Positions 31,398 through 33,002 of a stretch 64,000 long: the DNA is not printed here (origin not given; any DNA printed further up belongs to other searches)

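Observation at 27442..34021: Rieske oxygenase alpha subunit ATGA-coupled to a GcvT-family folate protein, adjacent to a PotABCD-type importer: candidate N-methyl or quaternary-amine demethylation locus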

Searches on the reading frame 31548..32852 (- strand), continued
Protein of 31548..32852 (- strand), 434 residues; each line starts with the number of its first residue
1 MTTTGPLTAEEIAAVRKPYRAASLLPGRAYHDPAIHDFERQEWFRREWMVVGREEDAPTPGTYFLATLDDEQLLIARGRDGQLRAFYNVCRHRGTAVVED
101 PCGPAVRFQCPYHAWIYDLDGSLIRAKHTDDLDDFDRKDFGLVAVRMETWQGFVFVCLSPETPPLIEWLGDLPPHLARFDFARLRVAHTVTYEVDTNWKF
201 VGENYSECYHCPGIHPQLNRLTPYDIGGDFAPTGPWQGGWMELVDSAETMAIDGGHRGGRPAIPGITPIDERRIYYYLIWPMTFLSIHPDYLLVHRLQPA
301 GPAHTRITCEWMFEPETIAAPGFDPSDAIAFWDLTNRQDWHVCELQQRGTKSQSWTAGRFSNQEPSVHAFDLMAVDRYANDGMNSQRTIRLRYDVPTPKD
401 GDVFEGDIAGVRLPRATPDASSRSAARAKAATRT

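Call 32: search_solved_structures(query=window:31548-32852:-, max_evalue=1e-30, show_alignments=4)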
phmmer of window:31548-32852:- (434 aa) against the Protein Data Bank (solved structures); distinct sequences matched with E-value up to 1e-30: 5.
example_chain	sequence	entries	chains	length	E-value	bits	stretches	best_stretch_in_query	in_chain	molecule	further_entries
3vca_A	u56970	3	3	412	3.6e-48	167.7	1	29-225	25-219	Ring-hydroxylating dioxygenase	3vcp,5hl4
4qup_A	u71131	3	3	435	3.8e-48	167.6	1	29-225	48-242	Monoxygenase; demethylase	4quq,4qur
3n0q_A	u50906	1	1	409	8.1e-47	163.2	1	18-226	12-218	Putative aromatic-ring hydroxylating dioxygenase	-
6y8j_A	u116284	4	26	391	7.4e-35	123.8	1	26-217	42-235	Carnitine monooxygenase oxygenase subunit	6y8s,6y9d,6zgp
6y9c_A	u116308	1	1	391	1.3e-33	119.7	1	26-217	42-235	Carnitine monooxygenase oxygenase subunit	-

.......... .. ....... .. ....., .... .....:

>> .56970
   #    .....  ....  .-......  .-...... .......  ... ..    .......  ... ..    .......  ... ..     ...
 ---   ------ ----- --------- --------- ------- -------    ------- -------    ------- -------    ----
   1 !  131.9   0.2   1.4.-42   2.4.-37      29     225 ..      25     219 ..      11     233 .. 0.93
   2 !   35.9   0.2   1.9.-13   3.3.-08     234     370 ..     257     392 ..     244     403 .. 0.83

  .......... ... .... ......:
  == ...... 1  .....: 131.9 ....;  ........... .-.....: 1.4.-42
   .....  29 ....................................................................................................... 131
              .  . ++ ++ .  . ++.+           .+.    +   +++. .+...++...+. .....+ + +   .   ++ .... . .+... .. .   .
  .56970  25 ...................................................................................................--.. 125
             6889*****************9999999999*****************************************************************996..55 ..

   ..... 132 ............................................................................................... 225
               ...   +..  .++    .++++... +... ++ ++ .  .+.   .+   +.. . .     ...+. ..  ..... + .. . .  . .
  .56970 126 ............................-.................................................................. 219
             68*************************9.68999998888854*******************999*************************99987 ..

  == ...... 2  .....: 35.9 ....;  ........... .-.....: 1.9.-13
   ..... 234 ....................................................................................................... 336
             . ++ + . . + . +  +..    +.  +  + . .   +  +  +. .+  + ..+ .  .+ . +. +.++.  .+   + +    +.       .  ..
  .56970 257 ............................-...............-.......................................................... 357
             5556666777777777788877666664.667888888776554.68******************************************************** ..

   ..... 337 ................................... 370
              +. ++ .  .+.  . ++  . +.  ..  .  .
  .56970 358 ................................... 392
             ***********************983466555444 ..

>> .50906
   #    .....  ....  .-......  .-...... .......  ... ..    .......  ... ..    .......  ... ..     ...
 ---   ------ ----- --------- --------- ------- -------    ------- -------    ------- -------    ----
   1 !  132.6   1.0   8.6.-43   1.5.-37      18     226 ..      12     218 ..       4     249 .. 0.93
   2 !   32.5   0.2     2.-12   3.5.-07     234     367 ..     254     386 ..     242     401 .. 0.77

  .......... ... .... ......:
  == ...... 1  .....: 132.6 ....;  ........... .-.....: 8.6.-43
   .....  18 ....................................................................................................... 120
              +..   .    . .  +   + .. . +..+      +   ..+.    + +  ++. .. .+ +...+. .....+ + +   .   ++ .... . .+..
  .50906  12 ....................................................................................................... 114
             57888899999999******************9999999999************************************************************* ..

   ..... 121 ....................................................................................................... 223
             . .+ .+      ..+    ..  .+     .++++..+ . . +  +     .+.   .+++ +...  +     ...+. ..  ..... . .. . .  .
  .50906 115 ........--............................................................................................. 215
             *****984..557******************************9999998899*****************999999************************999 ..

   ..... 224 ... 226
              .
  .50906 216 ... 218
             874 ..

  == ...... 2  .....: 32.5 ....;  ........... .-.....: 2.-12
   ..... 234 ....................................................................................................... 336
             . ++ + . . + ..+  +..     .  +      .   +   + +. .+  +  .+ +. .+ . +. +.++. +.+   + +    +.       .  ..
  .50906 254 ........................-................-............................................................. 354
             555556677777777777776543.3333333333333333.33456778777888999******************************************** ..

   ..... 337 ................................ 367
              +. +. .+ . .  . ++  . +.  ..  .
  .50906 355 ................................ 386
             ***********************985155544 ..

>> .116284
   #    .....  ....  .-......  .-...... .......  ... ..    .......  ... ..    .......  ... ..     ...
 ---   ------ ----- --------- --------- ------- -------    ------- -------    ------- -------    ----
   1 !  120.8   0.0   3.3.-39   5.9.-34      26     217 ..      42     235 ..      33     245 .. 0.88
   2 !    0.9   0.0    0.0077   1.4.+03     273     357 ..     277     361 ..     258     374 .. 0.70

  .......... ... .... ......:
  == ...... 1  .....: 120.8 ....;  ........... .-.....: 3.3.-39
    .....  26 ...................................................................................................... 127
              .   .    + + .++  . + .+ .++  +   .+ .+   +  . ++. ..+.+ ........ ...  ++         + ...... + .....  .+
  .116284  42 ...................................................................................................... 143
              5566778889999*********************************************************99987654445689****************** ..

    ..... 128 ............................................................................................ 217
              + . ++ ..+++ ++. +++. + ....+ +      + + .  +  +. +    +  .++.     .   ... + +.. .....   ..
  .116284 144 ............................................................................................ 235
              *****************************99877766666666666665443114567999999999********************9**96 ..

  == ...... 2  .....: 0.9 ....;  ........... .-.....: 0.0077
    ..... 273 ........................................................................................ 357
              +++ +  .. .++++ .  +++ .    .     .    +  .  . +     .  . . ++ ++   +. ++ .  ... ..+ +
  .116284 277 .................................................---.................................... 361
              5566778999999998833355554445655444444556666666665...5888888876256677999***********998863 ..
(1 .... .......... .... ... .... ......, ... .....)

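Call 73: search_protein_families(library=ncbifam, proteins=[L001:7406-8809:+], max_evalue=1e-10)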
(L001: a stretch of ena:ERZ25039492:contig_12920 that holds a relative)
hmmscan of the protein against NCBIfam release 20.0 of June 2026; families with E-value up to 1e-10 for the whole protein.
L001:7406-8809:+ (467 aa): 1 family
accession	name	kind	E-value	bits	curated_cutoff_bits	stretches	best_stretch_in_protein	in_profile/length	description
TIGR02369.2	trimeth_pyl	equivalog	6.7e-76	255.7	525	1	3-419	54-467/469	[trimethylamine--corrinoid protein] Co-methyltransferase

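Call 90: search_solved_structures(query=L003:7242-8804:+, max_evalue=0.00001)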
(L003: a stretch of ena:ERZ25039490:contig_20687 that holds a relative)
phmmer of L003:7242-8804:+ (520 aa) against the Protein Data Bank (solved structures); distinct sequences matched with E-value up to 0.00001: 5.
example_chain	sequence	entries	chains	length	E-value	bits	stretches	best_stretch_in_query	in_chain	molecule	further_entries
9yce_A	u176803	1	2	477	6.9e-52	179.9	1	1-471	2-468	Glycine betaine methyltransferase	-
2qne_A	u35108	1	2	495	1.2e-51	179.1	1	3-471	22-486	Putative methyltransferase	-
7xcl_A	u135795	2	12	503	2.6e-42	148.3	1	20-469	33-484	Trimethylamine methyltransferase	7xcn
7xcm_A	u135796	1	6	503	3.5e-42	147.9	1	20-469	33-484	Trimethylamine methyltransferase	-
4yyc_A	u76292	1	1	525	1.3e-35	126.3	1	6-471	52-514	Putative trimethylamine methyltransferase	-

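Call 96: find_related_loci(query=window:31548-32852:-, collection=metagenome_contigs, flank=4000)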
Query window:31548-32852:- (434 aa) in metagenome_contigs; peptide patterns used: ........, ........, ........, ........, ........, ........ (x = any residue, [..] = any of these).
600 stretches matched a pattern (row limit reached: there are more); 588 encode a relative of the query (tblastn E <= 1e-3); the best 80 are kept; 80 distinct loci.
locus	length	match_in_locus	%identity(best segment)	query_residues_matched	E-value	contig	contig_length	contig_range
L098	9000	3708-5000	83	4-434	0e+0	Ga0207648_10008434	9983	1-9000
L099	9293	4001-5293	83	4-434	0e+0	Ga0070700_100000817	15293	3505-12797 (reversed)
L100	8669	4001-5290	83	5-434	0e+0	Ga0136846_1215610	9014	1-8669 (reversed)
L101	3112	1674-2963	83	6-432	0e+0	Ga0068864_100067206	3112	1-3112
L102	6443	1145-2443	81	3-432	0e+0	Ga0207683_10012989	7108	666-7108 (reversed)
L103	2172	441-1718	79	1-430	0e+0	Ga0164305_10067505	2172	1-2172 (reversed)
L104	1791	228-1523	78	1-432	0e+0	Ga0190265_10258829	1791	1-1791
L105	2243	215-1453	79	1-414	0e+0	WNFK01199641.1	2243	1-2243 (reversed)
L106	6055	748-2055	75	1-432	0e+0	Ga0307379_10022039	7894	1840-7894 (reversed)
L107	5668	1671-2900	79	6-414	0e+0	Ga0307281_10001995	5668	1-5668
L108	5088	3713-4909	80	2-400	0e+0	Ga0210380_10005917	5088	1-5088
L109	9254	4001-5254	78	1-414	0e+0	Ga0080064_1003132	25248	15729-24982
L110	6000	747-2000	77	1-414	0e+0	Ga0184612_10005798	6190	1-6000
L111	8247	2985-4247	75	1-422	0e+0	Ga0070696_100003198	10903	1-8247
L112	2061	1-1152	82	53-433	0e+0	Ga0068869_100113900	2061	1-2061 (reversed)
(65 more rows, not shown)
